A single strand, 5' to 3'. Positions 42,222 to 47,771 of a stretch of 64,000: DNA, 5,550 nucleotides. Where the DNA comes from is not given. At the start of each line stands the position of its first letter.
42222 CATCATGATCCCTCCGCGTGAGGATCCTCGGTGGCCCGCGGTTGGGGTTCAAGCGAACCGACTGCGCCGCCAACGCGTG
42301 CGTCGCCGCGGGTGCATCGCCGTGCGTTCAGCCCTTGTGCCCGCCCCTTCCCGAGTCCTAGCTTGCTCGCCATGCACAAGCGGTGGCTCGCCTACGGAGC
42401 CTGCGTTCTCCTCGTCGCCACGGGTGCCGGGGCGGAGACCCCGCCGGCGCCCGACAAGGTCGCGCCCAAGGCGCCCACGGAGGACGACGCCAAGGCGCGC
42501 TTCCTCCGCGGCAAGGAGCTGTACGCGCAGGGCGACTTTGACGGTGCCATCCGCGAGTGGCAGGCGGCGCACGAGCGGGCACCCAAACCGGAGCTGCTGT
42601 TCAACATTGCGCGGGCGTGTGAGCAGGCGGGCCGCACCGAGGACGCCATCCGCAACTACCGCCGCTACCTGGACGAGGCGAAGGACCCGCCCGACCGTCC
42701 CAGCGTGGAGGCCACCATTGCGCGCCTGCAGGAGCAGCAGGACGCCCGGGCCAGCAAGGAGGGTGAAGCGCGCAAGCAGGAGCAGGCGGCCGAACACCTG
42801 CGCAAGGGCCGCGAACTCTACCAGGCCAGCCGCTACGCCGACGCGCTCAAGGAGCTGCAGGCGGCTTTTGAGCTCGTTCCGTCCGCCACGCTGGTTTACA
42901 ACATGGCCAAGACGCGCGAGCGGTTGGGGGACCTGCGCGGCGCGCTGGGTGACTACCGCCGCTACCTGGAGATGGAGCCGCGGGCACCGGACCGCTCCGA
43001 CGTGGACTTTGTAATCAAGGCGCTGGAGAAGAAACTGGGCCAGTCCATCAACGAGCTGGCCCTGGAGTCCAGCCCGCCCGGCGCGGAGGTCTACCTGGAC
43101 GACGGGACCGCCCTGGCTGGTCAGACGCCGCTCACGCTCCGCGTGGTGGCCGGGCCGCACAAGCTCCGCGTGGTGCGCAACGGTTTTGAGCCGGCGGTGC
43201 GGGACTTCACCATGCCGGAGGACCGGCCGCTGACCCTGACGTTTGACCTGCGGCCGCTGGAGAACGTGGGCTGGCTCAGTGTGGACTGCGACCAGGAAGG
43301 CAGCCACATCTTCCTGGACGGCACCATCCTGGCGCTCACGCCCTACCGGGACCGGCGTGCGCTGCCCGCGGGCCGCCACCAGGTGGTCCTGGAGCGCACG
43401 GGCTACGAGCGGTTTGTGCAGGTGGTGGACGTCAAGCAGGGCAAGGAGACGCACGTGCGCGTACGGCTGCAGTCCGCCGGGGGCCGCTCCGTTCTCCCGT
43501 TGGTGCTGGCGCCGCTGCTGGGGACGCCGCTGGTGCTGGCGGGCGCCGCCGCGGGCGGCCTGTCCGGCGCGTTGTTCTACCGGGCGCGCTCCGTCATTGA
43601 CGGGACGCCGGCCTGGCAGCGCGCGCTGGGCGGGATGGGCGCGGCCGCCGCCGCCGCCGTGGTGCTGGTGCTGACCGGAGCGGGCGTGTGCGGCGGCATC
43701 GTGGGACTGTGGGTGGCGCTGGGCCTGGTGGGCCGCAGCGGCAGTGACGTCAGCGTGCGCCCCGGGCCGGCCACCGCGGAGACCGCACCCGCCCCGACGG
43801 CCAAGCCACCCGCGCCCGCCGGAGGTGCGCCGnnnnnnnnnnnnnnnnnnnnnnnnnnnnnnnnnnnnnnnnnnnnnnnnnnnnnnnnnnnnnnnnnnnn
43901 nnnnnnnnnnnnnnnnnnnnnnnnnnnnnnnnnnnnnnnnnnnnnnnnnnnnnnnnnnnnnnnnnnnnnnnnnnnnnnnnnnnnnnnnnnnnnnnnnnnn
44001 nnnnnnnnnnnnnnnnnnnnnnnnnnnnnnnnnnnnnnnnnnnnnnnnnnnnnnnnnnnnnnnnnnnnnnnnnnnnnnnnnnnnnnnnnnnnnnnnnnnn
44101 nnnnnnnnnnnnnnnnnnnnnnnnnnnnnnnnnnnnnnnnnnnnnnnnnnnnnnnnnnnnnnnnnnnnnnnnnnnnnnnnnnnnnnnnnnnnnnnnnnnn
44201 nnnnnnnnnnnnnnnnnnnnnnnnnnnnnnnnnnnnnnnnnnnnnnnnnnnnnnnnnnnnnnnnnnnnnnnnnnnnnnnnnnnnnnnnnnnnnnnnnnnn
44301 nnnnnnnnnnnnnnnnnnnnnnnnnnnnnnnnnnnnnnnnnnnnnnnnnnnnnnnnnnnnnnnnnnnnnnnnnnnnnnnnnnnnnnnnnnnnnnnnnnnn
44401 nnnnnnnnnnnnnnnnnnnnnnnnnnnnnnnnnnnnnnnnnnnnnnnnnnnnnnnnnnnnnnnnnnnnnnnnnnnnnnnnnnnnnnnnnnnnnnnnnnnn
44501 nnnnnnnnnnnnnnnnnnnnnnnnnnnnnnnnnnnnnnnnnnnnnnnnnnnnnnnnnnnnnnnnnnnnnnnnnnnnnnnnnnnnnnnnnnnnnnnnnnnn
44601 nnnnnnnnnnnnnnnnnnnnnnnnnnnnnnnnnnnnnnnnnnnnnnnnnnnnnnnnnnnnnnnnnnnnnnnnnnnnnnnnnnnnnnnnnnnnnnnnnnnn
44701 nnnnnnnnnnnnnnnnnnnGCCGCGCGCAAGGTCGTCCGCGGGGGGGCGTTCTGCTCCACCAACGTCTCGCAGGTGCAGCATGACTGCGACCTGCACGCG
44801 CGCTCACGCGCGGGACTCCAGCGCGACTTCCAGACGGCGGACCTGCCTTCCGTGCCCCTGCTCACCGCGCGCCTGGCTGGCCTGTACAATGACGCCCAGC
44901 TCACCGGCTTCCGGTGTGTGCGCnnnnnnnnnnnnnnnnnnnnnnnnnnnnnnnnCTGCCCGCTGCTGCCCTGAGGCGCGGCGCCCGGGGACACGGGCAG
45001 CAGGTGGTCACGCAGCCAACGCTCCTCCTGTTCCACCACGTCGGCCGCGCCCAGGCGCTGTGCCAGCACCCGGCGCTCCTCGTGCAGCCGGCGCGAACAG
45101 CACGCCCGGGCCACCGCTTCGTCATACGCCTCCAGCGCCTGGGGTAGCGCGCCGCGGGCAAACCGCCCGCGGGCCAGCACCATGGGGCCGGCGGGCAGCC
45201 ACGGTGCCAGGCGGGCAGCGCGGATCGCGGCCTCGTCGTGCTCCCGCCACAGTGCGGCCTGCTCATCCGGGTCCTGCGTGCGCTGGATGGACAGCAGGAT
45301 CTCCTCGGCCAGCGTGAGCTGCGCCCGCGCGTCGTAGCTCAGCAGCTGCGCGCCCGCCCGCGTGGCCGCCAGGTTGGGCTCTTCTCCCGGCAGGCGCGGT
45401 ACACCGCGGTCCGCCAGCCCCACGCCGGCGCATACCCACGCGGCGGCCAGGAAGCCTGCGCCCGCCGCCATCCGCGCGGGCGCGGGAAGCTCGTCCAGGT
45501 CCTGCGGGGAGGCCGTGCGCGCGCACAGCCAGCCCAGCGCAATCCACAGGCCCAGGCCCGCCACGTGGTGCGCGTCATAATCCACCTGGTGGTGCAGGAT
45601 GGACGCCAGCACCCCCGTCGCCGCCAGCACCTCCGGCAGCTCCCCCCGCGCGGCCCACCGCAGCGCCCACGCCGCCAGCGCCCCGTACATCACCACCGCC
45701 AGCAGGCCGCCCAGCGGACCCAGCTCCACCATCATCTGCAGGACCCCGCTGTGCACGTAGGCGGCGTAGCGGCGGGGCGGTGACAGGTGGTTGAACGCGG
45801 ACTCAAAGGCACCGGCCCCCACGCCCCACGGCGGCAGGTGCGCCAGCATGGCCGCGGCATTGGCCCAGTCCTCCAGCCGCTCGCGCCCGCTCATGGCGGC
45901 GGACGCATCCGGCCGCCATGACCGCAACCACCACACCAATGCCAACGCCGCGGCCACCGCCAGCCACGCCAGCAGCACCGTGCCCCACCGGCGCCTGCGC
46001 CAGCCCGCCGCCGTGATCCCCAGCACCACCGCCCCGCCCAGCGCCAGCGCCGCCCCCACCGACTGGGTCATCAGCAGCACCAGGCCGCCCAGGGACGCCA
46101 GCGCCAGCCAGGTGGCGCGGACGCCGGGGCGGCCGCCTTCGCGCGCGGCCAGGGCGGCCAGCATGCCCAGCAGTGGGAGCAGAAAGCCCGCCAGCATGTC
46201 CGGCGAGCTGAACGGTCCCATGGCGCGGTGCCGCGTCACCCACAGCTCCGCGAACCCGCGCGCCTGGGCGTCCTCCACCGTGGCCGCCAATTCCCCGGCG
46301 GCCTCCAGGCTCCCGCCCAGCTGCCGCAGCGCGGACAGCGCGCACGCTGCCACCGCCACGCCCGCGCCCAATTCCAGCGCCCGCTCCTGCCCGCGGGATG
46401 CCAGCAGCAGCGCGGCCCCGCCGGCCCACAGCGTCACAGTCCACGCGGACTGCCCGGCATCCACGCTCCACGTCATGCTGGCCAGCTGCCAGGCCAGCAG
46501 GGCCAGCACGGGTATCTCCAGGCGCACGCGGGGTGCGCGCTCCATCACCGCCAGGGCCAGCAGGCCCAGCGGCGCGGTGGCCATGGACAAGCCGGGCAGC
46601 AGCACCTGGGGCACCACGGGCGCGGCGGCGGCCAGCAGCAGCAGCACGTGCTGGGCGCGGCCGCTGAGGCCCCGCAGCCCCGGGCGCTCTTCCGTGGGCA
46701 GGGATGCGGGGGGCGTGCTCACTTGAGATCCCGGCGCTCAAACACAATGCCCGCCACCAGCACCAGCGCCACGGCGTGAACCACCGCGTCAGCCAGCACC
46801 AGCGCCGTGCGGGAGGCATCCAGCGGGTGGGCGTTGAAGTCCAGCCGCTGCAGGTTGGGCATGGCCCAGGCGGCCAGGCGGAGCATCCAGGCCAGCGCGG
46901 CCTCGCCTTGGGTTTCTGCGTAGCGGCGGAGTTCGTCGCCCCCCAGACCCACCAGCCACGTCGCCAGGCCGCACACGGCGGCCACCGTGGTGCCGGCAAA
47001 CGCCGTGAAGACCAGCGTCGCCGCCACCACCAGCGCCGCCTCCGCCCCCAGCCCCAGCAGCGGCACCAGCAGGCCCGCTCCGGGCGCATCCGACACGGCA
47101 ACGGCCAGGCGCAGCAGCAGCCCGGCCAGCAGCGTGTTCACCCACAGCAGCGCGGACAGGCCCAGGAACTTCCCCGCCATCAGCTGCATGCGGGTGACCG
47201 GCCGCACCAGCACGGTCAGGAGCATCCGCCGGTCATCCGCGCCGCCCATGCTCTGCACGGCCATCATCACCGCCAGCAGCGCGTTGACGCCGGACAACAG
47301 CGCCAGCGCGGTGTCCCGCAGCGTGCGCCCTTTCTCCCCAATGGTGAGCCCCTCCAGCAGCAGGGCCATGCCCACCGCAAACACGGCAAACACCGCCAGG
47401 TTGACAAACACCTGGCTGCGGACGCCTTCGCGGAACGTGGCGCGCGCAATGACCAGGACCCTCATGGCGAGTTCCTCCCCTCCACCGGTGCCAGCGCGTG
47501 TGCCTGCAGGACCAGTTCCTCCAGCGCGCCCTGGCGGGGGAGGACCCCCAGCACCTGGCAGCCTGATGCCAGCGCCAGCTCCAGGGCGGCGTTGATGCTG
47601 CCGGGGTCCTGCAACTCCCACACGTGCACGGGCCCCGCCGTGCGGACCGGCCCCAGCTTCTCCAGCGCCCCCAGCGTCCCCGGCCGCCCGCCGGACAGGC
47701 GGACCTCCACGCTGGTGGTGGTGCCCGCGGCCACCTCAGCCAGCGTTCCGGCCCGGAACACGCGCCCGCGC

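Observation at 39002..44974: Ser/Thr kinase-PEGA, TPR-PEGA and FGE-family lipoprotein cluster (non-sulfatase FGE context)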

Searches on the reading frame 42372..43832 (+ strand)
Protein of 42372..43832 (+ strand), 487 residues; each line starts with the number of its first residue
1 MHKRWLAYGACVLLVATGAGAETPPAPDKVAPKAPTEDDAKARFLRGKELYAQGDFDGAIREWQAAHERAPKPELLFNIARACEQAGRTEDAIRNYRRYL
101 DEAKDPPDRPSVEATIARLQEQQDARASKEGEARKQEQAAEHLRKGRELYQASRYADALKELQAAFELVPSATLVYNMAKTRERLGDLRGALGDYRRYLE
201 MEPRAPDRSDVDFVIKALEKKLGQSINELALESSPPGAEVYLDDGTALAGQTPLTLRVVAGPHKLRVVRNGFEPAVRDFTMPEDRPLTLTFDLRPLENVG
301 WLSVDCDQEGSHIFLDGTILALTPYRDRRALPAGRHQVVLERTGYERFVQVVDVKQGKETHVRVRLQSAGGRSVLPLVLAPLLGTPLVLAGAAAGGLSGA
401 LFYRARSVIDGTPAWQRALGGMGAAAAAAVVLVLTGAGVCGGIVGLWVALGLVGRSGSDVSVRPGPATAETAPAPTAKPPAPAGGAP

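Call 6: search_protein_families(library=pfam, proteins=[window:42372-43832:+], max_evalue=0.01)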
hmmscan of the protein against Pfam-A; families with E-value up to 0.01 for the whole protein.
window:42372-43832:+ (487 aa): 14 families
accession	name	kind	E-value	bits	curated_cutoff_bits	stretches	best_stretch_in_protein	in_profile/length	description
PF08308.17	PEGA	-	3.1e-23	81.9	20.8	2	228-295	3-69/71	PEGA domain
PF07719.23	TPR_2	-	1e-14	53.7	27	2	40-72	1-33/34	Tetratricopeptide repeat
PF13432.12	TPR_16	-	1.2e-14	54.8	32.7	2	45-103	2-61/65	Tetratricopeptide repeat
PF13428.12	TPR_14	-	1.1e-10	41.6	23.5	2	42-81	3-43/44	Tetratricopeptide repeat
PF00515.34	TPR_1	-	1.8e-10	40.6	27.8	0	40-72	1-33/34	Tetratricopeptide repeat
PF13414.12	TPR_11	-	1.4e-07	31.5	26.8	0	47-66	1-20/42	TPR repeat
PF13620.12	CarboxypepD_reg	-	1.7e-07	32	32.3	0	329-367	43-82/82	Carboxypeptidase regulatory-like domain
PF13371.12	TPR_9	-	2.3e-07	31.2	35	1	172-209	29-66/73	Tetratricopeptide repeat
PF14559.12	TPR_19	-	1.2e-06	29.2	25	1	50-106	1-58/68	Tetratricopeptide repeat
PF13176.12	TPR_7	-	5.5e-06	26.5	27.9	1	76-109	2-35/36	Tetratricopeptide repeat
PF13424.12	TPR_12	-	3.7e-05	24.3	30.1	1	50-101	13-73/77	Tetratricopeptide repeat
PF13181.12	TPR_8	-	7.8e-05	23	25.7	0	74-102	2-30/34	Tetratricopeptide repeat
PF03704.23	BTAD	-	0.00015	22.5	22.1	0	36-100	58-123/146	Bacterial transcriptional activator domain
PF12895.13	ANAPC3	-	0.0029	18.3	27.2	0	37-97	20-80/82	Anaphase-promoting complex, cyclosome, subunit 3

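Call 8: search_protein_families(library=ncbifam, proteins=[window:42372-43832:+], max_evalue=0.01)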
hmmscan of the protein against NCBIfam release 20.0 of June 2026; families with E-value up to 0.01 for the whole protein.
window:42372-43832:+ (487 aa): 15 families
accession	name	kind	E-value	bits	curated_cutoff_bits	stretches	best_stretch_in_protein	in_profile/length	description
NF047507.1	TPR_BatC_Lepto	exception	2.2e-07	30.6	175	1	43-105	27-90/214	TPR repeat-containing protein BatC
TIGR02795.1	tol_pal_ybgF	equivalog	1.2e-06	29.1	90.1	1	40-97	39-100/119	tol-pal system protein YbgF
NF040959.1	MamA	equivalog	1.3e-06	28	200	1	78-204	42-171/204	magnetosome protein MamA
TIGR02917.1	PEP_TPR_lipo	equivalog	1.5e-06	26.4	312.2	1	40-203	56-767/899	XrtA/PEP-CTERM system TPR-repeat protein PrsT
TIGR02521.1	type_IV_pilW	equivalog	2.6e-06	27.2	154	0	132-207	24-100/234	type IV pilus biogenesis/stability protein PilW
NF042912.1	Amuc_1098_fam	equivalog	8.9e-06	24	750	1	122-178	22-80/805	Amuc_1098 family type IV pilus outer membrane protein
TIGR03302.1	OM_YfiO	subfamily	2.2e-05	24.1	81.4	0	25-100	23-97/239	outer membrane protein assembly factor BamD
NF033920.0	C39_PA2778_fam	equivalog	3.1e-05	23.5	150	0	38-95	188-246/255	PA2778 family cysteine peptidase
NF002725.1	PRK02603.1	equivalog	7.2e-05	22.9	143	0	31-139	26-135/173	photosystem I assembly protein Ycf3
NF047815.1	LIC10124_lipo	equivalog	0.00081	18.1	650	0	300-362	198-259/516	LIC10124 family lipoprotein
NF052415.1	T3SS_chap_SctY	equivalog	0.00083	19.9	70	0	49-101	49-105/106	type III secretion apparatus assembly chaperone SctY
NF033762.1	social_mot_Tgl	equivalog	0.00092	18.6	225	0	47-138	143-239/252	social motility TPR repeat lipoprotein Tgl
NF047371.1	FlcA_CTERM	equivalog_domain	0.0034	15.9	300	0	144-200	478-535/646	periplasmic flagellar collar protein FlcA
NF007302.0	PRK09782.1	equivalog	0.0055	14.7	1223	1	58-207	497-647/990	phage receptor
NF052400.1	M48_BAM_BepA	equivalog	0.006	15.4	570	1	52-162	353-461/483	beta-barrel assembly-enhancing protease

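Call 59: find_homologous_proteins(query=window:42372-43832:+, max_evalue=1e-10)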
Query window:42372-43832:+ (487 aa): 18 proteins with E <= 1e-10 among 8000 candidates.
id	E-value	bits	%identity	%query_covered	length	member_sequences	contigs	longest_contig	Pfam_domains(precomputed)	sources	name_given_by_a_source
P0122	0.0e+0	1078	100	100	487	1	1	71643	PF13414.13,PF13371.13,PF00515.35,PF08308.18,PF13176.13,PF13432.13,PF13428.13,PF13620.13,PF07719.24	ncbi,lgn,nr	ncbi:MAG: PEGA domain-containing protein [Deltaproteobacteria bacterium]|nr:PEGA domain-containing p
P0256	8.9e-177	607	62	94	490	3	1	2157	PF14559.13,PF13414.13,PF13371.13,PF00515.35,PF08308.18,PF13432.13,PF13428.13,PF13620.13,PF13181.13,PF07719.24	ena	-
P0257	5.1e-175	601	63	92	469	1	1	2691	PF13414.13,PF13371.13,PF08308.18,PF13432.13,PF13428.13,PF13620.13,PF07719.24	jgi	jgi:tetratricopeptide (TPR) repeat protein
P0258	1.5e-152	527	55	92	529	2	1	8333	PF14559.13,PF13414.13,PF13371.13,PF00515.35,PF08308.18,PF13432.13,PF13428.13,PF13181.13,PF07719.24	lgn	-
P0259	1.2e-150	520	55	89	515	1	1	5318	PF14559.13,PF13414.13,PF13371.13,PF00515.35,PF08308.18,PF21033.5,PF13432.13,PF13428.13,PF13620.13,PF13181.13,PF07719.24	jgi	jgi:tetratricopeptide (TPR) repeat protein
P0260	6.3e-150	518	56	89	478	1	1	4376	PF13414.13,PF13371.13,PF00515.35,PF08308.18,PF13424.13,PF13432.13,PF13428.13,PF13620.13,PF13181.13,PF07719.24,PF13174.13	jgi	-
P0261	3.2e-125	437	48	97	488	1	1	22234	PF13414.13,PF08308.18,PF13428.13,PF13620.13,PF14559.13,PF13371.13,PF00515.35,PF13424.13,PF21033.5,PF13432.13,PF13181.13,PF07719.24,PF13174.13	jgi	jgi:tetratricopeptide (TPR) repeat protein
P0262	2.0e-122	427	48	98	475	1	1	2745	PF13414.13,PF08308.18,PF13176.13,PF13428.13,PF14559.13,PF13371.13,PF00515.35,PF13424.13,PF13432.13,PF13181.13,PF07719.24,PF13174.13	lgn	-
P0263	2.5e-71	259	37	72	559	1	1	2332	PF11817.15,PF13414.13,PF08308.18,PF13176.13,PF13428.13,PF13620.13,PF14559.13,PF13715.13,PF13371.13,PF00515.35,PF12895.14,PF13424.13,PF21033.5,PF13432.13,PF13181.13,PF07719.24,PF13174.13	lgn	-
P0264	5.6e-24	103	29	58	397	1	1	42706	PF08308.18,PF12895.14,PF21033.5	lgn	-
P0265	5.0e-22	96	39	33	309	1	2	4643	PF00515.35,PF08308.18,PF13432.13,PF13181.13,PF07719.24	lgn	-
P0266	4.6e-20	90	26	81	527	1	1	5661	PF13715.13,PF22820.3,PF08308.18,PF13620.13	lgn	-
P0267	1.4e-17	82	29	42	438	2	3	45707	PF08308.18,PF13620.13,PF07719.24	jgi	jgi:hypothetical protein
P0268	1.5e-17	82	27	36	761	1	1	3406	PF08308.18,PF13620.13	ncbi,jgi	jgi:hypothetical protein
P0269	4.4e-17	80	33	38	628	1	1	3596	PF00515.35,PF08308.18,PF13432.13,PF13181.13,PF07719.24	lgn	-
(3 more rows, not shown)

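Call 74: search_protein_families(library=padloc, proteins=[window:42372-43832:+], max_evalue=0.001)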
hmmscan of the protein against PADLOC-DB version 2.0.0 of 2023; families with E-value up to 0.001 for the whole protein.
window:42372-43832:+ (487 aa): 0 families

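Call 75: search_solved_structures(query=window:42372-43832:+, max_evalue=0.01)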
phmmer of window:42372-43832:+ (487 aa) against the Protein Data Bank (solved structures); distinct sequences matched with E-value up to 0.01: 25.
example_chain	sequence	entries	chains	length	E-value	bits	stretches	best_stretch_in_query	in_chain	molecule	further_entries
9qhb_A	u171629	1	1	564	1.5e-21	79.8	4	40-205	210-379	Engineered tetratricopeptide repeat protein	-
8bu0_A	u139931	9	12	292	2.5e-14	56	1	40-101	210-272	Consensus tetratricopeptide repeat protein | Crystal structure of an 8-repeat consensus TPR superhelix with Zinc. | Monomer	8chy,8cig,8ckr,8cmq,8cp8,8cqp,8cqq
9qhc_A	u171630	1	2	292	2.5e-12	49.4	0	40-101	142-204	Engineered tetratricopeptide repeat protein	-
8ch0_A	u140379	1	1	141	6.4e-08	34.9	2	40-101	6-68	Consensus tetratricopeptide repeat protein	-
2fo7_A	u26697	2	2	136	9.8e-08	34.3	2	40-101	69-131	SYNTHETIC CONSENSUS TPR PROTEIN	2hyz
1na0_A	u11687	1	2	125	5.5e-06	28.5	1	39-101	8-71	designed protein CTPR3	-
2wqh_A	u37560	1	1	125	6.4e-06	28.3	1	39-101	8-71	CTPR3Y3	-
7ntf_A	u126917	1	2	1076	6.5e-06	28.3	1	51-208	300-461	Isoform 1 of UDP-N-acetylglucosamine--peptide N-acetylglucosaminyltransferase 110 kDa subu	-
7yeh_B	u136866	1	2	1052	6.6e-06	28.3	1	51-208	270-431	UDP-N-acetylglucosamine--peptide N-acetylglucosaminyltransferase 110 kDa subunit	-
7yea_A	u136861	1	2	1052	7e-06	28.2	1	51-208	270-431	UDP-N-acetylglucosamine--peptide N-acetylglucosaminyltransferase 110 kDa subunit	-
6vfi_B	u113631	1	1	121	2.2e-05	26.6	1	38-101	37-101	O43_dn18B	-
3kd7_A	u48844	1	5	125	2.3e-05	26.4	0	145-204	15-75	CTPR390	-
6vfj_B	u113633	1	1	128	5.9e-05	25.1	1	45-207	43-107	I53_dn5B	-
6vfh_A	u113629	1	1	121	6.6e-05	25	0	38-101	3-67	T33_dn10A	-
6vl6_B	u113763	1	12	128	7.4e-05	24.8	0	39-100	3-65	T33_dn2B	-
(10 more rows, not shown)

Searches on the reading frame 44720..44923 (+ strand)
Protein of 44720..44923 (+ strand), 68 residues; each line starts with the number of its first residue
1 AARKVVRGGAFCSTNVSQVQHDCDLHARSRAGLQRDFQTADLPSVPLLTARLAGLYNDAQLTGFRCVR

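Call 22: find_related_loci(query=A2, collection=metagenome_contigs, flank=10000)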
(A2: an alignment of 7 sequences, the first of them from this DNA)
Query A2 (68 aa) in metagenome_contigs; peptide patterns used: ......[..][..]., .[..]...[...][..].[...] (x = any residue, [..] = any of these).
52 stretches matched a pattern; 2 encode a relative of the query (tblastn E <= 1e-3); 2 distinct loci.
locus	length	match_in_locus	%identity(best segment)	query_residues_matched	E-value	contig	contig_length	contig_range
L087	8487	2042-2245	68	1-68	4e-31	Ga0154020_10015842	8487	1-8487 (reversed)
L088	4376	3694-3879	55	4-68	5e-21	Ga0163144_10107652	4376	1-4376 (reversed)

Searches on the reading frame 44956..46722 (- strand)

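Call 6: search_protein_families(library=pfam, proteins=[window:44956-46722:-], max_evalue=0.01)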
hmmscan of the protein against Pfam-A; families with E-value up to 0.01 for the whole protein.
window:44956-46722:- (589 aa): 1 family
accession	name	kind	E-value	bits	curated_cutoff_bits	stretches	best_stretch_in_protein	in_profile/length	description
PF04932.20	Wzy_C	-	3.1e-13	50.2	31.7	1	209-342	3-148/149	O-Antigen ligase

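Call 8: search_protein_families(library=ncbifam, proteins=[window:44956-46722:-], max_evalue=0.01)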
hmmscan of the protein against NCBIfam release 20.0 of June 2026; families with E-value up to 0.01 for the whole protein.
window:44956-46722:- (589 aa): 0 families

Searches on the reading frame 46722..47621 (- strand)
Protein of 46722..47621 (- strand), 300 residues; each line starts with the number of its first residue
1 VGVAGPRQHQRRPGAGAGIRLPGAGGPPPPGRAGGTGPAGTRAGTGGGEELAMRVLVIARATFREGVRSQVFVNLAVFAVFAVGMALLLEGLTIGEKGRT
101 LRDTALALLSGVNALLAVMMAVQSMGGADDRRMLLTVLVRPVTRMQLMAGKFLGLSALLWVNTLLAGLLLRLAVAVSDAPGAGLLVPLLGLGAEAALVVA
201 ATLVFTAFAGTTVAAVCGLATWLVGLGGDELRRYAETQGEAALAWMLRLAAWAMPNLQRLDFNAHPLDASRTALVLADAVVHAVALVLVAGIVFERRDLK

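Call 84: search_protein_families(library=pfam, proteins=[window:46722-47621:-], max_evalue=0.01)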
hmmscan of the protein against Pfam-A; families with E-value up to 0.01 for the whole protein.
window:46722-47621:- (300 aa): 2 families
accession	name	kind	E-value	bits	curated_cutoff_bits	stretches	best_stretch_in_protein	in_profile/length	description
PF12679.13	ABC2_membrane_2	-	1.2e-07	31.7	27.2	1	57-224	2-194/283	ABC-2 family transporter protein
PF12698.13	ABC2_membrane_3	-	0.00022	20.8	31.6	1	115-216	174-272/347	ABC-2 family transporter protein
